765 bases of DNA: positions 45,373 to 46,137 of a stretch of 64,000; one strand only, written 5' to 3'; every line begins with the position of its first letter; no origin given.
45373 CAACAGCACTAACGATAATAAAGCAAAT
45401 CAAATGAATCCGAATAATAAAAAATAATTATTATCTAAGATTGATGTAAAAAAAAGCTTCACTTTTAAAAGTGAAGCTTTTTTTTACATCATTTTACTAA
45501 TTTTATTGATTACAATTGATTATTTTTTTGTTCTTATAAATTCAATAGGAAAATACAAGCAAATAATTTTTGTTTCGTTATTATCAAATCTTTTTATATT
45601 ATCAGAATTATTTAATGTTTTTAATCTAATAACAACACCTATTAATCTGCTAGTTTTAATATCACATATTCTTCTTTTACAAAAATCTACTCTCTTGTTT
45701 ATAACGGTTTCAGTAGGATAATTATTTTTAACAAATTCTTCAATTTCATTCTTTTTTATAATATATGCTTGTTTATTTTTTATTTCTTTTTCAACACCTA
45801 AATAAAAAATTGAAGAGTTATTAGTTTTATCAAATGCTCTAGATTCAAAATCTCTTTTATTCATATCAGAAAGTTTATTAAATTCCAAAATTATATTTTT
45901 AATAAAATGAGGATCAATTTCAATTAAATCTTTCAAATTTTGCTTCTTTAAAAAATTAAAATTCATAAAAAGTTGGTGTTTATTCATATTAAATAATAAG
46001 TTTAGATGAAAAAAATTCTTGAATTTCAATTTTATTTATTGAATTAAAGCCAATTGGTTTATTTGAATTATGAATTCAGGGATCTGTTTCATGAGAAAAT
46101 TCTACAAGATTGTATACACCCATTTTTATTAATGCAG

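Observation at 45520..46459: Panacea (DUF4065)-domain gene translationally coupled to an unknown 155-aa ORF: candidate novel toxin-antitoxin pair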

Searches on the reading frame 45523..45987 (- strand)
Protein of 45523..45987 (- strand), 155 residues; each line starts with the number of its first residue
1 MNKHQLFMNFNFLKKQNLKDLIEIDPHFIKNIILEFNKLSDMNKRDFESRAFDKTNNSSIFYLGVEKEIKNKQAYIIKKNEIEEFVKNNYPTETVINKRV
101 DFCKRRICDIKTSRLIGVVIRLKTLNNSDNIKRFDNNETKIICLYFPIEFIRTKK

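Call 5: search_protein_families(library=pfam, max_evalue=1, proteins=[window:45523-45987:-])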
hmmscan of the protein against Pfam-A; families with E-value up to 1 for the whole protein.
seq(155 aa): 0 families

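Call 6: search_protein_families(library=padloc, max_evalue=1, proteins=[window:45523-45987:-])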
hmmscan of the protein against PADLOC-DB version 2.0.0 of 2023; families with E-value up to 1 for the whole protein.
seq(155 aa): 0 families

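Call 7: search_protein_families(library=phrogs, max_evalue=1, proteins=[window:45523-45987:-])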
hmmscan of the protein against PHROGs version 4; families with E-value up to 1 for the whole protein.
seq(155 aa): 0 families

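Call 8: search_protein_families(library=ncbifam, max_evalue=1, proteins=[window:45523-45987:-])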
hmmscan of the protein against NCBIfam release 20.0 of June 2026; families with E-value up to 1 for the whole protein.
seq(155 aa): 0 families
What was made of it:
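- The partner is not SocB-like, with no family hit (calls 5, 8).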

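Call 9: search_solved_structures(query=window:45523-45987:-, max_evalue=10)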
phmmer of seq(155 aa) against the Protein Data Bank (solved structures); distinct sequences matched with E-value up to 10: 6.
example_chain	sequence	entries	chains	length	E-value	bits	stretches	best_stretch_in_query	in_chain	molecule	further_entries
2c3z_A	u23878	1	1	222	0.26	14.4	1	10-87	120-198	INDOLE-3-GLYCEROL PHOSPHATE SYNTHASE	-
1a53_A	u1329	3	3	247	0.31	14.1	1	10-87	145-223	INDOLE-3-GLYCEROLPHOSPHATE SYNTHASE | INDOLE-3-GLYCEROL PHOSPHATE SYNTHASE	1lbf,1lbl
1igs_A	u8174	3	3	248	0.31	14.1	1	10-87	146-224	INDOLE-3-GLYCEROLPHOSPHATE SYNTHASE | INDOLE-3-GLYCEROL PHOSPHATE SYNTHASE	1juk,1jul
8wzb_D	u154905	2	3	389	0.98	12.5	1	50-113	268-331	Radial spoke head protein 3 homolog B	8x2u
8hxa_G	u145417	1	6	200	1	12.4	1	41-111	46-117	T-lymphocyte activation antigen CD80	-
1dr9_A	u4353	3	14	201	1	12.4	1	41-111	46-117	T LYMPHOCYTE ACTIVATION ANTIGEN | T-lymphocyte activation antigen CD80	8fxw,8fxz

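Call 10: find_homologous_proteins(query=window:45523-45987:-, max_evalue=0.01)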
Query seq(155 aa) (155 aa): 2 proteins with E <= 0.01 among 58 candidates.
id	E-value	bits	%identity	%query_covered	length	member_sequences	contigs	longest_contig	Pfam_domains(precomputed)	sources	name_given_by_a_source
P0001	9.5e-75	267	93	95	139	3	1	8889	-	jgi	-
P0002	2.8e-45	172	60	100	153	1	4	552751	-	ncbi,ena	-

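Call 12: find_encoding_contigs(protein=P0002, flank=8000)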
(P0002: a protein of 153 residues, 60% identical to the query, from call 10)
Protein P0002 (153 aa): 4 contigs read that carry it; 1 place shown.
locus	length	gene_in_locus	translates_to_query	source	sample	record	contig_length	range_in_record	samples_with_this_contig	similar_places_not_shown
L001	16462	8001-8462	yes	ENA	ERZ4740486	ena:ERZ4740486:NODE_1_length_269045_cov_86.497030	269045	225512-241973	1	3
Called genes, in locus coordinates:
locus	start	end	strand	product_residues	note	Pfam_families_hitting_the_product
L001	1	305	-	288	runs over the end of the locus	PF02739:5_3_exonuc_N, PF01367:5_3_exonuc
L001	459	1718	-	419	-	PF13391:HNH_2 (weak)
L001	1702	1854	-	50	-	-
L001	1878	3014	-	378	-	-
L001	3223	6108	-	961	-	PF02811:PHP, PF07733:DNA_pol3_alpha, PF17657:DNA_pol3_finger, PF14579:HHH_6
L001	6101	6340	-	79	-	-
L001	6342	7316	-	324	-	PF01073:3Beta_HSD, PF01370:Epimerase, PF02719:Polysacc_synt_2, PF04321:RmlD_sub_bind, PF05368:NmrA (weak), PF13460:NAD_binding_10, PF16363:GDP_Man_Dehyd, PF07993:NAD_binding_4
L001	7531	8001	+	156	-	PF13274:SocA_Panacea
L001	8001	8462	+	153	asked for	-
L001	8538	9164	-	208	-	PF01252:Peptidase_A8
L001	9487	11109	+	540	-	PF02646:RmuC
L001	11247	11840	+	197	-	PF06445:GyrI-like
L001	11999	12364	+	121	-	-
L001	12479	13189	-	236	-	PF00383:dCMP_cyt_deam_1 (weak)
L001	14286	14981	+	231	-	-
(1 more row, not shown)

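Call 13: find_encoding_contigs(protein=P0001, flank=8000)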
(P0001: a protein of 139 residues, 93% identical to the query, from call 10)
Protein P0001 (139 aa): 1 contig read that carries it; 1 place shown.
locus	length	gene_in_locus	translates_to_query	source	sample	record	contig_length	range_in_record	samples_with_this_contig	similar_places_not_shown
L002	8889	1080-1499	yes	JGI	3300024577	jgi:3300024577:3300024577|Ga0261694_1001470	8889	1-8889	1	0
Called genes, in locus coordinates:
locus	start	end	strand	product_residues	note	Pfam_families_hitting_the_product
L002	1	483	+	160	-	?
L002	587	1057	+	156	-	PF13274:SocA_Panacea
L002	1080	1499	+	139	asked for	-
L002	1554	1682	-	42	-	-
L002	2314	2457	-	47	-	-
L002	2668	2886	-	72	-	-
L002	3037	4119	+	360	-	-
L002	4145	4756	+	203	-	-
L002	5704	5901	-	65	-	-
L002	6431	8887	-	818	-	?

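Call 19: search_protein_representatives(protein=window:45523-45987:-)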
Query: 155 residues. Proteins with E-value up to 0.001 (for the whole library): 3; up to 1e-10: 3; up to 1e-30: 2. The best 3 are listed.
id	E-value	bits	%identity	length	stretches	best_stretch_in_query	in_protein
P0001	3.0e-75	267.1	99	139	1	8-155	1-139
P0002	9.0e-46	171.5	62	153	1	2-155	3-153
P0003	1.6e-20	89.7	44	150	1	1-151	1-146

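Call 20: find_encoding_contigs(protein=P0003, flank=8000)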
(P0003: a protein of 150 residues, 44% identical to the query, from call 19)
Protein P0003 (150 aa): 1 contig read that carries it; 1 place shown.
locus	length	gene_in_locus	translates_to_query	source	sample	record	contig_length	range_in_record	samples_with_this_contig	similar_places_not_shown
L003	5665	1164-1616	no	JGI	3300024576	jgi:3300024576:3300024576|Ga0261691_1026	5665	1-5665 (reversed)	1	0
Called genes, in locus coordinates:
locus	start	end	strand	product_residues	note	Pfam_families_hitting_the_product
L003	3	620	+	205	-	?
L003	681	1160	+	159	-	PF13274:SocA_Panacea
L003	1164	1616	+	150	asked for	-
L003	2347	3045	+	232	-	-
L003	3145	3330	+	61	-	-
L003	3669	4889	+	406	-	-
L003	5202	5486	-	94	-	-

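Call 30: predict_structure(alignment_id=A1)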
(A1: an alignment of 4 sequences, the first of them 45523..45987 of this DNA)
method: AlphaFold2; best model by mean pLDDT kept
length: 155 residues; sequences in the alignment: 4
mean_pLDDT: 66.2   pTM: 0.65
mean pLDDT of the five models: 66.2, 49.3, 45.5, 43.1, 34.8
residues with pLDDT >= 90: 0; 70-90: 74; 50-70: 54; < 50: 27
segments of 3 or more residues with pLDDT < 50: 1-3, 54-59, 125-138
pLDDT, mean of each block of 10 residues (from residue 1): 64 86 81 72 63 49 57 78 80 58 66 74 50 39 77 63
secondary structure, 60 per line:
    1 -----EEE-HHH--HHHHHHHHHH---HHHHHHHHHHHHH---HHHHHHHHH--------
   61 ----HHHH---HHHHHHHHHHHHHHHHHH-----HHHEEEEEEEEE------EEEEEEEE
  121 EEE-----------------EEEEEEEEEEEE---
elements in order: E6-8 H15-24 H28-40 H44-52 H65-68 H72-89 E98-106 E113-123 E141-152

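Call 33: find_homologous_proteins(query=A2, max_evalue=0.01)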
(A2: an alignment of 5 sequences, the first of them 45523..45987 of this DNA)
Query A2 (5 sequences) (155 aa, profile of the alignment): 11 proteins with E <= 0.01 among 2118 candidates.
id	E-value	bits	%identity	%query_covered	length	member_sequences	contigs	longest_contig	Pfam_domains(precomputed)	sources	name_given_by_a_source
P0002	6.0e-57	210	60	100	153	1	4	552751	-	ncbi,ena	-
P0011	1.1e-51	193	27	72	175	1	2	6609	-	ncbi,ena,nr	ncbi:MAG: hypothetical protein K2I76_02680 [Malacoplasma sp.]|nr:hypothetical protein [Malacoplasma 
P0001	5.3e-50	187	93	95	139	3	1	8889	-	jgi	-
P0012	8.2e-50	187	36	35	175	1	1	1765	-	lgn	-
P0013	1.0e-40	157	28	68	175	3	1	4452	-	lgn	-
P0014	5.9e-38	148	33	21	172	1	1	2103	-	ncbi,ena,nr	ncbi:MAG: hypothetical protein K2H56_03905 [Malacoplasma sp.]|nr:hypothetical protein [Malacoplasma 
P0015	3.6e-37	146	30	21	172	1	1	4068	-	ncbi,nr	ncbi:MAG: hypothetical protein K2J02_03950, partial [Malacoplasma sp.]|nr:hypothetical protein [Mala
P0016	3.5e-14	71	-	-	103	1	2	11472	-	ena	-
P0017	1.4e-10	59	26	78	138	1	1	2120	-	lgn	-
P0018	3.6e-6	45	-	-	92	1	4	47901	-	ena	-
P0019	4.4e-5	41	25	79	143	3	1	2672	-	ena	-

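Call 34: find_encoding_contigs(protein=P0019, flank=4000, max_places=2)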
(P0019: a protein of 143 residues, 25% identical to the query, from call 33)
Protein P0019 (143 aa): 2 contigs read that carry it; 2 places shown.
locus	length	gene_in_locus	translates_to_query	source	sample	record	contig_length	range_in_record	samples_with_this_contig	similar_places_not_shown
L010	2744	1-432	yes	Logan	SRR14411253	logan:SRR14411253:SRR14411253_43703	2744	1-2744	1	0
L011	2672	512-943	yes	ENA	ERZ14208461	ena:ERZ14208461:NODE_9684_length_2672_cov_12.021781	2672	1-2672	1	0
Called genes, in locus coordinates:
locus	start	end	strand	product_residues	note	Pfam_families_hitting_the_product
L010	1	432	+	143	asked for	?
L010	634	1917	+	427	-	-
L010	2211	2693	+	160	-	-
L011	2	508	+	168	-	?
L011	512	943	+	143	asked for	-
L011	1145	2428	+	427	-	-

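Call 35: find_encoding_contigs(protein=P0017, flank=4000, max_places=2)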
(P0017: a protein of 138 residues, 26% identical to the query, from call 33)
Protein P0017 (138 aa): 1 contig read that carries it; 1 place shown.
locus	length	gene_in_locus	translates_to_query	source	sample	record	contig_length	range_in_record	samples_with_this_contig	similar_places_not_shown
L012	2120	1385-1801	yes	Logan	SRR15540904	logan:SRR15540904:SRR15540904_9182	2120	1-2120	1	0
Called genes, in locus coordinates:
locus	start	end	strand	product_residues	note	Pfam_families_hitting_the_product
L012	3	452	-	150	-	?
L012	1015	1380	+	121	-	PF13274:SocA_Panacea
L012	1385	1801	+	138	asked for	-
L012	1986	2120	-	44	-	?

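Call 36: find_encoding_contigs(protein=P0018, flank=5000, max_places=2)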
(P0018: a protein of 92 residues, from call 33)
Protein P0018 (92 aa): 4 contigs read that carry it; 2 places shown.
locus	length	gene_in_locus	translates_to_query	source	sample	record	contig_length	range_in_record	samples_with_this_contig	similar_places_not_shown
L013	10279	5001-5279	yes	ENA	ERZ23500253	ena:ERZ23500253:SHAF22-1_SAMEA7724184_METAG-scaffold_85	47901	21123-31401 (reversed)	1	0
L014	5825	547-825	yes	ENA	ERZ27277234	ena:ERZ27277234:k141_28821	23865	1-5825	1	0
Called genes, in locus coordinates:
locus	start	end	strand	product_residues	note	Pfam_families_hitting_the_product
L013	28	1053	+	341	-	PF02729:OTCace_N, PF00185:OTCace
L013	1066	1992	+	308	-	PF00696:AA_kinase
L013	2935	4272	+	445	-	PF13173:AAA_14, PF13635:DUF4143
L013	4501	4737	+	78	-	-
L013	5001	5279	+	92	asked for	-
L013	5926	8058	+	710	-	PF01637:ATPase_2 (weak), PF23569:NBD_SMAX1, PF00004:AAA, PF17871:AAA_lid_9, PF00004:AAA, PF07724:AAA_2, PF07728:AAA_5, PF10431:ClpB_D2-small, +9 more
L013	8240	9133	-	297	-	-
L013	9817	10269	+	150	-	PF01451:LMWPc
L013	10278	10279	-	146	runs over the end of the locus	PF13463:HTH_27 (faint), PF22381:Staph_reg_Sar_Rot, PF12802:MarR_2 (weak), PF01047:MarR, PF13601:HTH_34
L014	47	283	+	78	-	-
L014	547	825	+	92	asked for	-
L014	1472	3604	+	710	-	PF01637:ATPase_2 (weak), PF23569:NBD_SMAX1, PF00004:AAA, PF17871:AAA_lid_9, PF00004:AAA, PF07724:AAA_2, PF07728:AAA_5, PF10431:ClpB_D2-small, +9 more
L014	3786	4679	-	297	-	-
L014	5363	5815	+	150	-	PF01451:LMWPc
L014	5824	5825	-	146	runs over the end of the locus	PF13463:HTH_27 (faint), PF22381:Staph_reg_Sar_Rot, PF12802:MarR_2 (weak), PF01047:MarR, PF13601:HTH_34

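Call 37: find_encoding_contigs(protein=P0016, flank=5000, max_places=2)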
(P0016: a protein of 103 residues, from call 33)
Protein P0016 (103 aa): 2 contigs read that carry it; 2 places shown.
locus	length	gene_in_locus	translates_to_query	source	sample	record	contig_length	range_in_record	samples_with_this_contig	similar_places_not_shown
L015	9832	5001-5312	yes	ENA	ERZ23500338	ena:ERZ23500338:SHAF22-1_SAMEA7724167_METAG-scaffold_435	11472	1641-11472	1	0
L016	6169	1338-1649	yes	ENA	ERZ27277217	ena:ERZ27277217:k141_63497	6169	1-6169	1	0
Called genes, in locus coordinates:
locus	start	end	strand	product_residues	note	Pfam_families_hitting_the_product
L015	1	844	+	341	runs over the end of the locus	PF02729:OTCace_N, PF00185:OTCace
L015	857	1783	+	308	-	PF00696:AA_kinase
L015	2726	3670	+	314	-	-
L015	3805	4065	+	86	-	-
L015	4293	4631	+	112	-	PF13274:SocA_Panacea (weak)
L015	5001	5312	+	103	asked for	-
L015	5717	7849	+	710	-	PF01637:ATPase_2 (weak), PF23569:NBD_SMAX1, PF00004:AAA, PF17871:AAA_lid_9, PF00004:AAA, PF07724:AAA_2, PF07728:AAA_5, PF10431:ClpB_D2-small, +8 more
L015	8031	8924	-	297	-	-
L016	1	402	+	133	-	?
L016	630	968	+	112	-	PF13274:SocA_Panacea (weak)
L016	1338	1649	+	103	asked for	-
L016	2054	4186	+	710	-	PF01637:ATPase_2 (weak), PF23569:NBD_SMAX1, PF00004:AAA, PF17871:AAA_lid_9, PF00004:AAA, PF07724:AAA_2, PF07728:AAA_5, PF10431:ClpB_D2-small, +8 more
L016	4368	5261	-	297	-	-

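Call 38: find_encoding_contigs(protein=P0014, flank=4000, max_places=2)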
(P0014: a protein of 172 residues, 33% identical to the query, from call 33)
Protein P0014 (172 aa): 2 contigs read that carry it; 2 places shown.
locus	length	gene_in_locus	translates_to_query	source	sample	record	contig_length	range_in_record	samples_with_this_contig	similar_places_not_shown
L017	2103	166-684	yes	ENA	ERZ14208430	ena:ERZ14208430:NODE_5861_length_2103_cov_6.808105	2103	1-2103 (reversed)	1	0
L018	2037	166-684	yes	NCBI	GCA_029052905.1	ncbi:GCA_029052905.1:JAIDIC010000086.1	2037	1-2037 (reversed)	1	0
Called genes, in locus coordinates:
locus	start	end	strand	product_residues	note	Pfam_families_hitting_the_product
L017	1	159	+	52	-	?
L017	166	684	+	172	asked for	-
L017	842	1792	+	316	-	PF18899:DUF5655 (weak)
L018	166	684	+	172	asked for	-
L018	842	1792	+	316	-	PF18899:DUF5655 (weak)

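Call 45: find_related_loci(query=A1, collection=genome_contigs, flank=6000)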
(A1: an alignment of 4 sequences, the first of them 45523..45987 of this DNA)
Query A1 (155 aa) in genome_contigs; peptide patterns used: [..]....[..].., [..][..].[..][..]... (x = any residue, [..] = any of these).
599 stretches matched a pattern (row limit reached: there are more); 1 encode a relative of the query (tblastn E <= 1e-3); 1 distinct loci.
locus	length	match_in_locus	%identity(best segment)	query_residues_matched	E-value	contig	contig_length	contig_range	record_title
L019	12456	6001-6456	60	1-155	8e-54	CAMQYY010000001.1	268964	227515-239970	MAG TPA_asm: uncultured Ureaplasma sp. isolate ERR3140039_bin.4_metaWRAP_v1.3_MAG genome assembly, contig: ERZ4740277.1,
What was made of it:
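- Tried and rejected: MAG (call 45).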

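Call 46: fold_search(model_id=the predicted structure, library=pdb)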
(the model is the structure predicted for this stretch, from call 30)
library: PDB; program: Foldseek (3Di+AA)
matches with E <= 10: 281; with E <= 0.001: 0
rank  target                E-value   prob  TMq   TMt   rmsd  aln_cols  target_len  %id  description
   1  3pgw_Y                6.5e-01  0.04  0.13  0.17  15.8        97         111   16  Crystal structure of human U1 snRNP (released 2010-12-29)
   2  3wkw                  7.4e-01  0.03  0.12  0.04   9.9        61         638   10  Crystal structure of GH127 beta-L-arabinofuranosidase HypBA1 from Bifidobacterium longum ligand free form (released 2014-04-30)
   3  7exw                  8.3e-01  0.03  0.12  0.04   9.9        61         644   10  GH127 beta-L-arabinofuranosidase HypBA1 covalently complexed with alpha-L-arabinofuranosylamide (released 2021-11-17)
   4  7exu                  8.3e-01  0.03  0.12  0.04   9.6        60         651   10  GH127 beta-L-arabinofuranosidase HypBA1 E322Q mutant complexed with p-nitrophenyl beta-L-arabinofuranoside (released 2021-11-17)
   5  3i0y_A                1.1e+00  0.06  0.18  0.19   6.7        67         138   10  Crystal structure of a putative polyketide cyclase (xcc0381) from xanthomonas campestris pv. campestris at 1.50 A reso (released 2009-07-21)
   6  1ndo_B                1.1e+00  0.03  0.12  0.10  14.4        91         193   12  NAPHTHALENE 1,2-DIOXYGENASE (released 1999-03-23)
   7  6yfq_AA               1.2e+00  0.10  0.21  0.24   8.1        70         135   11  Virus-like particle of bacteriophage NT-214 (released 2020-09-02)
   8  8xi2_d                1.3e+00  0.01  0.10  0.13  16.2       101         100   11  Cryo-EM structure of the Chlamydomonas C* complex (released 2024-10-09)
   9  3juq_B                1.5e+00  0.03  0.16  0.16  13.9        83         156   12  Crystal Structure of PhzA/B from Burkholderia cepacia R18194 cocrystallized with 2 mM racemic 5-bromo-2-(piperidin-3-y (released 2009-09-29)
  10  5xbp_C                1.5e+00  0.02  0.13  0.11  14.8        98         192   11  Oxygenase component of 3-nitrotoluene dioxygenase from Diaphorobacter sp. strain DS2 (released 2017-04-19)
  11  9fqr_Xe               1.5e+00  0.10  0.20  0.24   8.1        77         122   13  96-nm repeat of axonemal doublet microtubules from bovine sperm (released 2025-03-26)
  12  5gan_j                1.5e+00  0.02  0.12  0.18  15.5        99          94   13  The overall structure of the yeast spliceosomal U4/U6.U5 tri-snRNP at 3.7 Angstrom (released 2016-01-27)
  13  3wrf                  1.5e+00  0.02  0.12  0.05   9.7        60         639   10  The crystal structure of native HypBA1 from Bifidobacterium longum JCM 1217 (released 2014-09-03)
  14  3wkx                  1.5e+00  0.02  0.12  0.04   9.7        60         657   10  Crystal structure of GH127 beta-L-arabinofuranosidase HypBA1 from Bifidobacterium longum arabinose complex form (released 2014-04-30)
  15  9f8h_A                1.6e+00  0.03  0.17  0.18  13.0        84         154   14  Crystal Structure of PhzA/B from Burkholderia cepacia R18194 in complex with Raloxifene (released 2025-04-16)
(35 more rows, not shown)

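Call 50: predict_structure(alignment_id=A3)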
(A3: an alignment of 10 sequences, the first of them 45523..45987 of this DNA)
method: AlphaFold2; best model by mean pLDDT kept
length: 155 residues; sequences in the alignment: 10
mean_pLDDT: 83.9   pTM: 0.81
mean pLDDT of the five models: 83.9, 83.4, 83.2, 83.2, 60.8
residues with pLDDT >= 90: 87; 70-90: 43; 50-70: 14; < 50: 11
segments of 3 or more residues with pLDDT < 50: 126-136
pLDDT, mean of each block of 10 residues (from residue 1): 88 94 92 94 90 88 90 93 89 66 87 90 57 52 94 72
secondary structure, 60 per line:
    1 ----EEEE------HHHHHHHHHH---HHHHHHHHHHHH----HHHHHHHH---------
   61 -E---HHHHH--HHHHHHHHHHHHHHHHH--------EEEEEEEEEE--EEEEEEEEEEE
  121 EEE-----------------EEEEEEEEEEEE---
elements in order: E5-8 H15-24 H28-39 H44-51 H66-70 H73-89 E98-107 E110-123 E141-152
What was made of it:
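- The AF2 model is confident (call 50).
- Tried and rejected: Its Foldseek result was uninformative (calls 30, 46) and was superseded by the 10-sequence model (call 50).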

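Call 53: fold_search(model_id=the predicted structure, library=pdb)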
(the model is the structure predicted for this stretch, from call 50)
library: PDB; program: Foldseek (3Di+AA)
matches with E <= 10: 331; with E <= 0.001: 0
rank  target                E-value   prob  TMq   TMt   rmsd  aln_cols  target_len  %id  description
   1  4l8p                  6.7e-01  0.04  0.20  0.19  18.9       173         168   13  Crystal structure of a bile-acid 7-alpha dehydratase (CLOHIR_00079) from Clostridium hiranonis DSM 13275 at 1.60 A resol (released 2013-08-21)
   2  4leh_A                8.1e-01  0.04  0.23  0.22  19.2       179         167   11  Crystal structure of a bile-acid 7-alpha dehydratase (CLOSCI_03134) from Clostridium scindens ATCC 35704 at 2.90 A res (released 2013-08-21)
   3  3k3b_A                9.1e-01  0.06  0.12  0.07  13.9        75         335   12  Co-crystal structure of the human kinesin Eg5 with a novel tetrahydro-beta-carboline (released 2009-12-15)
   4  8fi4                  1.2e+00  0.06  0.16  0.08   9.1        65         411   12  Crystal Structure of Glycylpeptide N-tetradecanoyltransferase (N-myristoyl transferase) (NMT) from Leishmania major Frie (released 2022-12-28)
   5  9gjw_2                1.2e+00  0.02  0.13  0.05  10.1        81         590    9  OCCM maturation intermediate stalled with an Arginine Finger mutation in Mcm2 (released 2025-03-05)
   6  6tut_M                1.3e+00  0.01  0.08  0.08  14.3        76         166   12  Cryo-EM structure of the RNA Polymerase III-Maf1 complex (released 2020-02-19)
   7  3zkq_A                1.4e+00  0.09  0.18  0.09   7.1        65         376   12  BACE2 XAPERONE COMPLEX (released 2013-05-29)
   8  9o4g_A                1.4e+00  0.05  0.25  0.08  13.4       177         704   10  Cryo-EM structure of the CHSY3-CHPF1 chondroitin synthase heterodimer (released 2026-03-04)
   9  8yia_C                1.4e+00  0.03  0.16  0.18  13.1        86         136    8  The selenomethionine contained structure of SdnG (released 2025-10-22)
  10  5ag6                  1.5e+00  0.06  0.16  0.08   9.2        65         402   12  CRYSTAL STRUCTURE OF LEISHMANIA MAJOR N-MYRISTOYLTRANSFERASE (NMT) WITH BOUND MYRISTOYL-COA AND A THIAZOLIDINONE LIGAND (released 2015-10-07)
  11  4a28_B                1.5e+00  0.02  0.11  0.06   6.5        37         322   16  Eg5-2 (released 2012-10-31)
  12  4a1z_B                1.6e+00  0.04  0.12  0.07  13.9        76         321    9  Eg5-1 (released 2012-10-31)
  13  1izn_C                1.6e+00  0.02  0.17  0.11  16.9       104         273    7  Crystal Structure of Actin Filament Capping Protein CapZ (released 2003-04-08)
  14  3lre_B                1.6e+00  0.02  0.14  0.08   5.1        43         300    9  Crystal Structure Analysis of Human Kinesin-8 Motor Domain (released 2010-11-10)
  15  4xt2_B                1.7e+00  0.10  0.21  0.28   8.5        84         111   11  Crystal structure of the high affinity heterodimer of HIF2 alpha and ARNT C-terminal PAS domains in complex with a tet (released 2015-12-09)
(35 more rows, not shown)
